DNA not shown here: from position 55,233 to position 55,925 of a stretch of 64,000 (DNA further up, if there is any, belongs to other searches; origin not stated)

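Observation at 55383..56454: Candidate novel toxin-antitoxin pair: HTH_XRE-Panacea (DUF4065) fusion overlapping a RelE/ParE-fold-like small protein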

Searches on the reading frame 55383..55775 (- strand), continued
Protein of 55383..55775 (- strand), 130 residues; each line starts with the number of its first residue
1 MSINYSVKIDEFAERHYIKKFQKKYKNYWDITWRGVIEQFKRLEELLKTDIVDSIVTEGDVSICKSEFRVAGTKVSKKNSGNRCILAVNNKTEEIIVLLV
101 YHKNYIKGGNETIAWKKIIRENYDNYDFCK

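Call 56: search_protein_families(library=pfam, proteins=[L004:7120-7512:+, L034:3390-4649:+, L036:2372-3097:+, L034:1695-2219:+, L034:968-1687:+], max_evalue=0.01)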
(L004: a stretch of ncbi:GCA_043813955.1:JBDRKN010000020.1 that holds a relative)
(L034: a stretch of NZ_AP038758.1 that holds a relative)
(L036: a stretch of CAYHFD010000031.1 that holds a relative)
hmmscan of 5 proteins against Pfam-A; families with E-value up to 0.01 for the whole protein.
L004:7120-7512:+ (130 aa): 0 families

L034:3390-4649:+ (419 aa): 1 family
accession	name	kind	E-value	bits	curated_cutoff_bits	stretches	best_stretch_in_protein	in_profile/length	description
PF09903.14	DUF2130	-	5.3e-68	229.5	26.7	1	173-412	5-252/255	Uncharacterized protein conserved in bacteria (DUF2130)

L036:2372-3097:+ (241 aa): 9 families
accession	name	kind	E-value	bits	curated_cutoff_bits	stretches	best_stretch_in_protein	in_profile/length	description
PF13274.11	SocA_Panacea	-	1.3e-14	55.5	25.7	1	107-216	1-113/113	Antitoxin SocA-like, Panacea domain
PF01381.28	HTH_3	-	2.3e-12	47.2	23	1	5-56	1-52/55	Helix-turn-helix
PF12844.13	HTH_19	-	7.7e-07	29.4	30.2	1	9-57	8-56/64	Helix-turn-helix domain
PF13560.12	HTH_31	-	4e-05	24.3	27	1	9-60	10-62/64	Helix-turn-helix domain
PF20432.4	Xre-like-HTH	-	0.0013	19.4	25.8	1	11-31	21-41/63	Antitoxin Xre-like helix-turn-helix domain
PF13384.12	HTH_23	-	0.0056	16.9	24.6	0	13-30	17-34/50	Homeodomain-like domain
PF04967.18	HTH_10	-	0.0062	16.8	23.1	0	15-31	25-41/53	HTH DNA binding domain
PF02796.21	HTH_7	-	0.007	16.9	23.8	0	13-29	21-37/45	Helix-turn-helix domain of resolvase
PF12728.13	HTH_17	-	0.0097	16.6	27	0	17-29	5-17/51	Helix-turn-helix domain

L034:1695-2219:+ (174 aa): 1 family
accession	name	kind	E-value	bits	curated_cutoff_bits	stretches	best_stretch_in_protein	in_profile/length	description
PF00254.34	FKBP_C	-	1.2e-39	134.9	21.1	1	82-171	3-94/94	FKBP-type peptidyl-prolyl cis-trans isomerase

L034:968-1687:+ (239 aa): 3 families
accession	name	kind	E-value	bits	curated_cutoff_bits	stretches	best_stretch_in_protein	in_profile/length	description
PF01588.26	tRNA_bind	-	3.5e-27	94.8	27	1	145-236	1-95/96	Putative tRNA binding domain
PF06397.17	Desulfoferrod_N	-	5.7e-19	67.9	23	1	2-36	1-35/36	Desulfoferrodoxin, N-terminal domain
PF01880.24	Desulfoferrodox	-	1e-15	58.5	22.2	1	42-124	2-97/98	Desulfoferrodoxin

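Call 59: search_protein_families(library=pfam, proteins=[L036:3103-3441:+], max_evalue=1)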
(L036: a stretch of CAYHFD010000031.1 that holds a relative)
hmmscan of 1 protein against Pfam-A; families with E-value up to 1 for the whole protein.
L036:3103-3441:+ (112 aa): 1 family
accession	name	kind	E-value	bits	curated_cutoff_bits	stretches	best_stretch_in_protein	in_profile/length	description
PF20849.2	TelK_muzzle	-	0.055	14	27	1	9-32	4-27/118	Protelomerase, muzzle domain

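Call 65: search_dna_similar(query=window:55383-55775:-, collection=phages, mode=protein, max_evalue=0.001)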
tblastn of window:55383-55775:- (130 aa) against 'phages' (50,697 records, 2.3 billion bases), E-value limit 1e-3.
No match.

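Call 66: search_dna_similar(query=window:55383-55775:-, collection=plasmids, mode=protein, max_evalue=0.001)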
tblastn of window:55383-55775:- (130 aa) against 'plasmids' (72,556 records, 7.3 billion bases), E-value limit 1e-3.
No match.
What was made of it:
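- The family is absent from GenBank phages and PLSDB plasmids (calls 65-66).
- Tried and rejected: tblastn of the toxin against GenBank phages and PLSDB plasmids found nothing (calls 65-66).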
